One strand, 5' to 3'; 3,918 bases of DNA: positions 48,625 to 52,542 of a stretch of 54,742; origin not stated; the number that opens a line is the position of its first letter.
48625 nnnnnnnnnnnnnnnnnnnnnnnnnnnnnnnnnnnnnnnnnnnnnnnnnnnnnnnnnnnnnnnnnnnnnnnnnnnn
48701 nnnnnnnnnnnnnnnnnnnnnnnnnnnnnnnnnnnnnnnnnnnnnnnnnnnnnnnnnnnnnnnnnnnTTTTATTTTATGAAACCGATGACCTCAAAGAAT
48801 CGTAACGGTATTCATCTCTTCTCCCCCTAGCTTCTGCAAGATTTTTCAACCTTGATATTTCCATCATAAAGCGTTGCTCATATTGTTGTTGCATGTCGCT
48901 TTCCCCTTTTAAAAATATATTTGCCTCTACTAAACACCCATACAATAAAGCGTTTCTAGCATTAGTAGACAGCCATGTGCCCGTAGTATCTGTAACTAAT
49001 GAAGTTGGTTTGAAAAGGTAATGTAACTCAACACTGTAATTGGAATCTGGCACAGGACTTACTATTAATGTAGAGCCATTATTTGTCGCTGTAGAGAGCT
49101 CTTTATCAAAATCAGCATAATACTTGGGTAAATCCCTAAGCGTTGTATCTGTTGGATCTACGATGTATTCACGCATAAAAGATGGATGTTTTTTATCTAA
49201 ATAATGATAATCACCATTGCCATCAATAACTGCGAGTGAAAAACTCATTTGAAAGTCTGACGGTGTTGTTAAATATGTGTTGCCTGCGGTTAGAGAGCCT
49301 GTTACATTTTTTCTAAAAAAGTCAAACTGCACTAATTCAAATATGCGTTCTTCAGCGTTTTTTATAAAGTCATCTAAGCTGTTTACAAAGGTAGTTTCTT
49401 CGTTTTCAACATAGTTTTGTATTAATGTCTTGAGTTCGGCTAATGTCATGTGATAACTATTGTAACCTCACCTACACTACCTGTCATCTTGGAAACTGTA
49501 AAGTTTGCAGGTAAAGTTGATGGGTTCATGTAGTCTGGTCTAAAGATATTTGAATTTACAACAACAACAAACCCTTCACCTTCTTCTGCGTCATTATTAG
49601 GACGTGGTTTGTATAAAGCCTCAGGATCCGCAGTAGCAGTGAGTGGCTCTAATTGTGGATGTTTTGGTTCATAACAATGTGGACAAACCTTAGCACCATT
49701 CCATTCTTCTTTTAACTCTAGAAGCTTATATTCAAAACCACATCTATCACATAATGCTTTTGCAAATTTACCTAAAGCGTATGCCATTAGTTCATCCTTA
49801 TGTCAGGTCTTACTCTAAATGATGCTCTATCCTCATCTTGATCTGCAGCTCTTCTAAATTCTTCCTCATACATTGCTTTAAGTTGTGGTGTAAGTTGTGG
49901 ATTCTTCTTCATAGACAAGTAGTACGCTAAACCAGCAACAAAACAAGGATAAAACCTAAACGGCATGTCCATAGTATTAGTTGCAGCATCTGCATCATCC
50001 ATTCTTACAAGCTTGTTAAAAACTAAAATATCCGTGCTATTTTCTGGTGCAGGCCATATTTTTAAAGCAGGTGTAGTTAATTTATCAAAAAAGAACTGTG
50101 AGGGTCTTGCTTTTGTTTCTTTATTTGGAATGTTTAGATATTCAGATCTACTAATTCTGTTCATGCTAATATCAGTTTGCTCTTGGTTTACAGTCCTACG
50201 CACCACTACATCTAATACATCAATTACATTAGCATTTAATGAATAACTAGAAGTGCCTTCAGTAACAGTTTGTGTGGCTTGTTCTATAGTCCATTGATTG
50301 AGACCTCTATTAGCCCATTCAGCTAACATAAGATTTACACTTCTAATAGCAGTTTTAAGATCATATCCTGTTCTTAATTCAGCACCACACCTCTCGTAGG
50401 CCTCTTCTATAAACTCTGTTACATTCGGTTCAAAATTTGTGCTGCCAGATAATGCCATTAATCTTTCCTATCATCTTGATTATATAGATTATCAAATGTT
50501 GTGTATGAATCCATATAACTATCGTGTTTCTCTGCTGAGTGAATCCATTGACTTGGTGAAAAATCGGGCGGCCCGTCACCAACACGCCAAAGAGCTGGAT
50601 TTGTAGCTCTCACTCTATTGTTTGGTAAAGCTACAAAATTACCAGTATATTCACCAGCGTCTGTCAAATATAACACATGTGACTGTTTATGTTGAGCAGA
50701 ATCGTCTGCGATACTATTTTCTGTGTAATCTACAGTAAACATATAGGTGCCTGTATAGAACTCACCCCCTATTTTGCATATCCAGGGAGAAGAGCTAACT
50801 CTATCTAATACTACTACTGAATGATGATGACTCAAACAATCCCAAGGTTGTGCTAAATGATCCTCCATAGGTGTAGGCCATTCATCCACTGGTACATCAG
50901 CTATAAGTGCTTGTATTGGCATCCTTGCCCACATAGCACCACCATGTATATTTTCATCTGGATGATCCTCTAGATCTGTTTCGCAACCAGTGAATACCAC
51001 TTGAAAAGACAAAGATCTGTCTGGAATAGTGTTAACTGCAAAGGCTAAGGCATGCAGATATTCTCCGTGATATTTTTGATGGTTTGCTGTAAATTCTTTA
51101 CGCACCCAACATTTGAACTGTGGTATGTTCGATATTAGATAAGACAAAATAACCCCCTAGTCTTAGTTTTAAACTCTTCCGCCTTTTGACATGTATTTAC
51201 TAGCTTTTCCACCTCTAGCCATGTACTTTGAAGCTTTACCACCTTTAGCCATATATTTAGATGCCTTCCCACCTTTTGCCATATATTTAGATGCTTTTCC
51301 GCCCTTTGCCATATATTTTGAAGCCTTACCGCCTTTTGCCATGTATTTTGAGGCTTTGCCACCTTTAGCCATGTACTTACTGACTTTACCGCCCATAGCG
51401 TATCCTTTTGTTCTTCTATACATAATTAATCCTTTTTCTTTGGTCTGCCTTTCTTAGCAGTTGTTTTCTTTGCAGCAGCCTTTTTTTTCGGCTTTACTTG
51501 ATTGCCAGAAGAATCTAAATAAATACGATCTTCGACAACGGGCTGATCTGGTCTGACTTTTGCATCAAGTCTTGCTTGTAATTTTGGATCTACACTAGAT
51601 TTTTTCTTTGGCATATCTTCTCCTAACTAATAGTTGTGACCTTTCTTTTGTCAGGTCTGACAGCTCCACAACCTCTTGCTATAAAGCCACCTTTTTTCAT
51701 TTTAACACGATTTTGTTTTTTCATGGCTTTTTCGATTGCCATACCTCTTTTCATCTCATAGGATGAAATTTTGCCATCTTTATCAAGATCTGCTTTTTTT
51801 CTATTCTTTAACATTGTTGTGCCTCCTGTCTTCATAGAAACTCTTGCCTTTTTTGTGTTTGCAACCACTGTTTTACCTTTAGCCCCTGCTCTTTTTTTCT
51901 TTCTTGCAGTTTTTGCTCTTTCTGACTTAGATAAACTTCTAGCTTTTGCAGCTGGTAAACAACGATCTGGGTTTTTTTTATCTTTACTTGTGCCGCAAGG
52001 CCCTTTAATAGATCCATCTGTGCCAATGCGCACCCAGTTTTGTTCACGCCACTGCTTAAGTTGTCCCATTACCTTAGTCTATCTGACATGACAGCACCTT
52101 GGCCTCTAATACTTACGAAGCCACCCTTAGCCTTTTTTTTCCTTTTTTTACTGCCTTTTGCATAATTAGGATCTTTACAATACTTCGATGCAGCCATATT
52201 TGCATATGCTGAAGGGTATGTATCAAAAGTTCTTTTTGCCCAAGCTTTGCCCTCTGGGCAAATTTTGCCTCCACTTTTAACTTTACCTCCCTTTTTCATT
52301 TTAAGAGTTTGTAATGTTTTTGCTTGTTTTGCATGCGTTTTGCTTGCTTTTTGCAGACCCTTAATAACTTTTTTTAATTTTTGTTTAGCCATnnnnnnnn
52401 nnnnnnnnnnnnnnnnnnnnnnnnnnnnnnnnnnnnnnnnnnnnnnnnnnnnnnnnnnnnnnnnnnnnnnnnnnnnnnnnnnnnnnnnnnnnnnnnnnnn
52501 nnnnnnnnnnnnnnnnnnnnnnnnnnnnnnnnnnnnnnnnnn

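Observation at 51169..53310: vSET-like lysine methyltransferase embedded in a block of six lysine/arginine-rich small proteins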

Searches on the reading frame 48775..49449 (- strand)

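Call 9: search_protein_families(library=phrogs, proteins=[window:48775-49449:-], max_evalue=0.001)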
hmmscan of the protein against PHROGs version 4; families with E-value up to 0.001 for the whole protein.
window:48775-49449:- (224 aa): 2 families
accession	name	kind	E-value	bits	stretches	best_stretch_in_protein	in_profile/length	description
phrog_2941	-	head and packaging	1.7e-21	77.8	1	1-206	4-192/208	virion structural protein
phrog_10775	-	tail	1.4e-16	61.9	1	2-214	5-210/237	tail protein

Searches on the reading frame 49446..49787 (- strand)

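Call 9: search_protein_families(library=phrogs, proteins=[window:49446-49787:-], max_evalue=0.001)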
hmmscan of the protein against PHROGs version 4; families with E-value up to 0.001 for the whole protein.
window:49446-49787:- (113 aa): 1 family
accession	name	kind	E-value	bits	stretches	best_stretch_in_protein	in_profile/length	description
phrog_28581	-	unknown function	7.4e-13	49.9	1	3-65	4-66/165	-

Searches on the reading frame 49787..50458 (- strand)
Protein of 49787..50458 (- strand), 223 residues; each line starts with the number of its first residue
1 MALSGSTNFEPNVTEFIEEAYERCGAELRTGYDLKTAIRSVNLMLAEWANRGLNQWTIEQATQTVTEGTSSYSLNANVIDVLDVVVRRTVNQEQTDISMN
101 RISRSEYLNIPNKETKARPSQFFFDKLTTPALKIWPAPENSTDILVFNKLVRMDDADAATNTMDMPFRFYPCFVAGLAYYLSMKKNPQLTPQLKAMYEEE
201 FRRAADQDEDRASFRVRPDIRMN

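Call 9: search_protein_families(library=phrogs, proteins=[window:49787-50458:-], max_evalue=0.001)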
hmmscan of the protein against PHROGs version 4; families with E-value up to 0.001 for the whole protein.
window:49787-50458:- (223 aa): 1 family
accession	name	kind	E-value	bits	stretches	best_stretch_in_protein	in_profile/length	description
phrog_12985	-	unknown function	1.1e-25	91.8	1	12-202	3-206/238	-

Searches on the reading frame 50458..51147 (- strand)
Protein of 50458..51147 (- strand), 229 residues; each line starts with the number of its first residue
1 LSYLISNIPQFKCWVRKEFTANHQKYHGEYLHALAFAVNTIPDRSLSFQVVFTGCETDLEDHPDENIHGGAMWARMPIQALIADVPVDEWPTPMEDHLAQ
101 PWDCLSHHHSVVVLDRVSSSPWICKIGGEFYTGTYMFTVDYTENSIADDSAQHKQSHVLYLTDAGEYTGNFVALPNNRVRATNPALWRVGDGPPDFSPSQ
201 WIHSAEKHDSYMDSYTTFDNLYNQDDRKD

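Call 3: search_protein_families(library=pfam, proteins=[window:50458-51147:-], max_evalue=1)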
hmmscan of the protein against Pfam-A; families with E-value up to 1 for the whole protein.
window:50458-51147:- (229 aa): 0 families

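Call 4: search_protein_families(library=phrogs, proteins=[window:50458-51147:-], max_evalue=0.1)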
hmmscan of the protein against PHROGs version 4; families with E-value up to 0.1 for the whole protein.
window:50458-51147:- (229 aa): 2 families
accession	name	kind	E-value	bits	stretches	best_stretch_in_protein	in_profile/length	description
phrog_3704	-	moron, auxiliary metabolic gene and host takeover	1.5e-29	104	1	1-222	1-209/223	ferredoxin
phrog_3531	-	moron, auxiliary metabolic gene and host takeover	0.024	14.5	1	88-141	116-169/362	ferrochelatase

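Call 62: find_homologous_proteins(query=window:50458-51147:-, max_evalue=0.001)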
Query window:50458-51147:- (229 aa): 1074 proteins with E <= 0.001 among 1192 candidates; the best 120 are listed.
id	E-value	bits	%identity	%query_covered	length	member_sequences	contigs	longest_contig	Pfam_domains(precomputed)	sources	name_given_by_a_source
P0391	1.4e-153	528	96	100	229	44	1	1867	-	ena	-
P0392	9.3e-151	518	94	100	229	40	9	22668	-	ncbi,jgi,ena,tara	tara:strand:+ start:1138 stop:1827 length:690 start_codon:yes stop_codon:yes gene_type:complete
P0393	7.8e-149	512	93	100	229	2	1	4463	-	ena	-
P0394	1.9e-142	491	96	94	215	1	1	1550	-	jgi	-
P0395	7.3e-135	466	83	100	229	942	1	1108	-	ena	-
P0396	1.0e-131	456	83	100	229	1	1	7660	-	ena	-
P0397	1.8e-130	452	83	97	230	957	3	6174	-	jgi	jgi:hypothetical protein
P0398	5.4e-130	450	87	94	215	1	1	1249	-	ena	-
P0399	1.1e-128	446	82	97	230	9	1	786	-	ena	-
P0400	4.7e-127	441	79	100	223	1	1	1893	-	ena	-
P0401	5.3e-127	441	81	100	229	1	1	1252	-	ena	-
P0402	8.2e-127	440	79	98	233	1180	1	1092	-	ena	-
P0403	2.5e-126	438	82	97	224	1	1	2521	-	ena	-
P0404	6.1e-126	437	79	97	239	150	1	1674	-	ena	-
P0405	1.1e-125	436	78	99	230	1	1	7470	-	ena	-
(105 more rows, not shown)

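Call 81: predict_structure(alignment_id=A3)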
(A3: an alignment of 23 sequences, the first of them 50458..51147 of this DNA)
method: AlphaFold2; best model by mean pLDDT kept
length: 229 residues; sequences in the alignment: 23
mean_pLDDT: 32.1   pTM: 0.25
mean pLDDT of the five models: 32.1, 32.1, 30.9, 29.2, 29.1
residues with pLDDT >= 90: 0; 70-90: 0; 50-70: 8; < 50: 221
segments of 3 or more residues with pLDDT < 50: 1-17, 20-23, 31-229
pLDDT, mean of each block of 10 residues (from residue 1): 30 47 50 44 39 36 31 25 32 26 24 27 35 32 31 29 27 23 26 29 26 35 36
secondary structure, 60 per line:
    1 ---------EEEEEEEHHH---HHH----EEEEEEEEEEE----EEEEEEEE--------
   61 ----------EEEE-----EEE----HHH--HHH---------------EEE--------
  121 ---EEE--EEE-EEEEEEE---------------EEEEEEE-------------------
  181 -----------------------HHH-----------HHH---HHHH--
elements in order: E10-16 E30-40 E45-52 E71-74 E80-82 E110-112 E124-126 E129-131 E133-139 E155-161 H224-227

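Call 82: search_solved_structures(query=A3, max_evalue=1)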
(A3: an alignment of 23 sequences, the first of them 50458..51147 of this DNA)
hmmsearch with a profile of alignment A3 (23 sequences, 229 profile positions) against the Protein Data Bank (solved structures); distinct sequences matched with E-value up to 1: 0.

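Call 83: search_protein_families(library=ncbifam, proteins=[window:50458-51147:-], max_evalue=0.1)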
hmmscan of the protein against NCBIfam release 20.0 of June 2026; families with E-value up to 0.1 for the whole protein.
window:50458-51147:- (229 aa): 0 families

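Call 91: find_related_loci(query=A3, collection=viral_contigs, flank=5000)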
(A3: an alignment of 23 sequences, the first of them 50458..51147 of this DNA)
Query A3 (229 aa) in viral_contigs; peptide patterns used: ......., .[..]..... (x = any residue, [..] = any of these).
599 stretches matched a pattern (row limit reached: there are more); 594 encode a relative of the query (tblastn E <= 1e-3); the best 80 are kept; 80 distinct loci.
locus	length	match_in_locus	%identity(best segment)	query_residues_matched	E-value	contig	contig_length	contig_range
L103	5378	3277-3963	98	1-229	1e-159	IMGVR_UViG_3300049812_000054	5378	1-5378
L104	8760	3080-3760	94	1-227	2e-149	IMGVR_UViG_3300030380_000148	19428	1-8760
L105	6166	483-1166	93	1-228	1e-149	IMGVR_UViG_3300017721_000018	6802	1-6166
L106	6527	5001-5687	91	1-229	1e-148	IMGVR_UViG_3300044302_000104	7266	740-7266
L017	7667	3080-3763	90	1-228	1e-145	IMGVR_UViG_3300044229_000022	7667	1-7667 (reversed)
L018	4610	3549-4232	90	1-228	4e-148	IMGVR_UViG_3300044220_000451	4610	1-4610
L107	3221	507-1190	90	1-228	5e-150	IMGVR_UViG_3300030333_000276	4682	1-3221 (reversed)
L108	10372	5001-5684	89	1-228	2e-143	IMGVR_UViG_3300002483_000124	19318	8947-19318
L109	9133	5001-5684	89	1-228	6e-143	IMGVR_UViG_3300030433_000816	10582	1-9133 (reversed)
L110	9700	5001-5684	88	1-228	1e-142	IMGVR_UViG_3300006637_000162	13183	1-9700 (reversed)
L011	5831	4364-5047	86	1-228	3e-142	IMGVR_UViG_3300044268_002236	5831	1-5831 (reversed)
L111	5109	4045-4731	86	1-229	9e-142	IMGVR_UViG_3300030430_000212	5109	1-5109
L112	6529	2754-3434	86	1-227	1e-140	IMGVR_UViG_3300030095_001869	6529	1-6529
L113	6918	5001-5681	86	1-227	2e-140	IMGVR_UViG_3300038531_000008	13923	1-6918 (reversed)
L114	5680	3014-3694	86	1-227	3e-139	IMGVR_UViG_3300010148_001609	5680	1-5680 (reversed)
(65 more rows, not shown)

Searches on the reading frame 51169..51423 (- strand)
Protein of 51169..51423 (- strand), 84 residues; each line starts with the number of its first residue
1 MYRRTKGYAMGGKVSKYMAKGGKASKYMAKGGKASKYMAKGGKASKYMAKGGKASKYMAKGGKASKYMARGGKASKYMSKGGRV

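Call 3: search_protein_families(library=pfam, proteins=[window:51169-51423:-], max_evalue=1)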
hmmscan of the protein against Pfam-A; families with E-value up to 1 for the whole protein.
window:51169-51423:- (84 aa): 1 family
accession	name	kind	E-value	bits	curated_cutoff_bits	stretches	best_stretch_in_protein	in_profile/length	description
PF12815.12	CTD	-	0.0014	19.5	25.4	1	20-67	11-57/72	Spt5 C-terminal nonapeptide repeat binding Spt4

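Call 4: search_protein_families(library=phrogs, proteins=[window:51169-51423:-], max_evalue=0.1)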
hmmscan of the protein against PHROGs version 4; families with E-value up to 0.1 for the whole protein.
window:51169-51423:- (84 aa): 1 family
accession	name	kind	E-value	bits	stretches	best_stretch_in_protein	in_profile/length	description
phrog_14822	-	unknown function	0.03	15.4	0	9-27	16-34/77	-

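Call 83: search_protein_families(library=ncbifam, proteins=[window:51169-51423:-], max_evalue=0.1)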
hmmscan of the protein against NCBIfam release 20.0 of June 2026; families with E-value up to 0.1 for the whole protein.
window:51169-51423:- (84 aa): 0 families

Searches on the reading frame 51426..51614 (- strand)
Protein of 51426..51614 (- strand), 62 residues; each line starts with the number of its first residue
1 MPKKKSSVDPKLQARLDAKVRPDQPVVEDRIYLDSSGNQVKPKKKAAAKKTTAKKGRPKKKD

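Call 3: search_protein_families(library=pfam, proteins=[window:51426-51614:-], max_evalue=1)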
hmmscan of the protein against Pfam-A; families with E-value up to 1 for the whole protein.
window:51426-51614:- (62 aa): 0 families

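Call 4: search_protein_families(library=phrogs, proteins=[window:51426-51614:-], max_evalue=0.1)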
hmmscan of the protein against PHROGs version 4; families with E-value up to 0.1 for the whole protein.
window:51426-51614:- (62 aa): 0 families

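Call 83: search_protein_families(library=ncbifam, proteins=[window:51426-51614:-], max_evalue=0.1)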
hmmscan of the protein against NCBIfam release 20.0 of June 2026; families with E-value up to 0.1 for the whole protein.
window:51426-51614:- (62 aa): 0 families

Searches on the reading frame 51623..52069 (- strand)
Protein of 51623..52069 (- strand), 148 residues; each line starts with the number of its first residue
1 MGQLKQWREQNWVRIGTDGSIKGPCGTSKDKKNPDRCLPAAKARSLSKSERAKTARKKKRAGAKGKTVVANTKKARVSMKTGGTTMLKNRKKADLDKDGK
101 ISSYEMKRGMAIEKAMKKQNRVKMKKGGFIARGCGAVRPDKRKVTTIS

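Call 3: search_protein_families(library=pfam, proteins=[window:51623-52069:-], max_evalue=1)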
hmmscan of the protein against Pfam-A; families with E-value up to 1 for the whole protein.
window:51623-52069:- (148 aa): 4 families
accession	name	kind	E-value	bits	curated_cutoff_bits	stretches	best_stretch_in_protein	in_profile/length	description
PF00036.39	EF-hand_1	-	0.00089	19.1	25.4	1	91-111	7-27/29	EF hand domain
PF13202.12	EF-hand_5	-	0.0013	18.6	25.9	1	91-108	6-23/25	EF hand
PF13405.12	EF-hand_6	-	0.02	15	25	1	91-110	7-26/30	EF-hand domain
PF00404.24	Dockerin_1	-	0.04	14.5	22.9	1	83-105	26-48/57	Dockerin type I domain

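Call 4: search_protein_families(library=phrogs, proteins=[window:51623-52069:-], max_evalue=0.1)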
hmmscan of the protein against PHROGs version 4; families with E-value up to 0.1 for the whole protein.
window:51623-52069:- (148 aa): 2 families
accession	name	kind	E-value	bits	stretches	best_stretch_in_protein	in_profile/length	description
phrog_23735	-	unknown function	5.3e-24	85.7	1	1-80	1-80/81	-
phrog_14910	-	unknown function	0.0024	19.7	1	4-74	10-70/80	-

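Call 83: search_protein_families(library=ncbifam, proteins=[window:51623-52069:-], max_evalue=0.1)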
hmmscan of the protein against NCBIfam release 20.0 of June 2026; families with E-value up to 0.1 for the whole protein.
window:51623-52069:- (148 aa): 0 families

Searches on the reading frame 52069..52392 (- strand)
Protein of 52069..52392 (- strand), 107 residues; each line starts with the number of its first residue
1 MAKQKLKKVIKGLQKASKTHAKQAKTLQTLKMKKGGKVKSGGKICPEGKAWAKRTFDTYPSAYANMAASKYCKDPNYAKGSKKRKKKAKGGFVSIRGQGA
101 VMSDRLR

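Call 3: search_protein_families(library=pfam, proteins=[window:52069-52392:-], max_evalue=1)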
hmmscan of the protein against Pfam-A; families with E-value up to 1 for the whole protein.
window:52069-52392:- (107 aa): 0 families

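Call 4: search_protein_families(library=phrogs, proteins=[window:52069-52392:-], max_evalue=0.1)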
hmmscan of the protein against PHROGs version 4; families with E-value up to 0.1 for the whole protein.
window:52069-52392:- (107 aa): 1 family
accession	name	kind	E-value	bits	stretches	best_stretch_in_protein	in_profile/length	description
phrog_27331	-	unknown function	1.8e-25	89.9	1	42-89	2-49/50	-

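Call 83: search_protein_families(library=ncbifam, proteins=[window:52069-52392:-], max_evalue=0.1)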
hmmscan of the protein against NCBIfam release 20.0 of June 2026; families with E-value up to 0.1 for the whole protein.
window:52069-52392:- (107 aa): 1 family
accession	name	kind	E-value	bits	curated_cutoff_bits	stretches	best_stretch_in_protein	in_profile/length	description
NF011736.0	PRK15189.1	equivalog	0.07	12.3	517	1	20-88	43-114/335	fimbrial protein BcfD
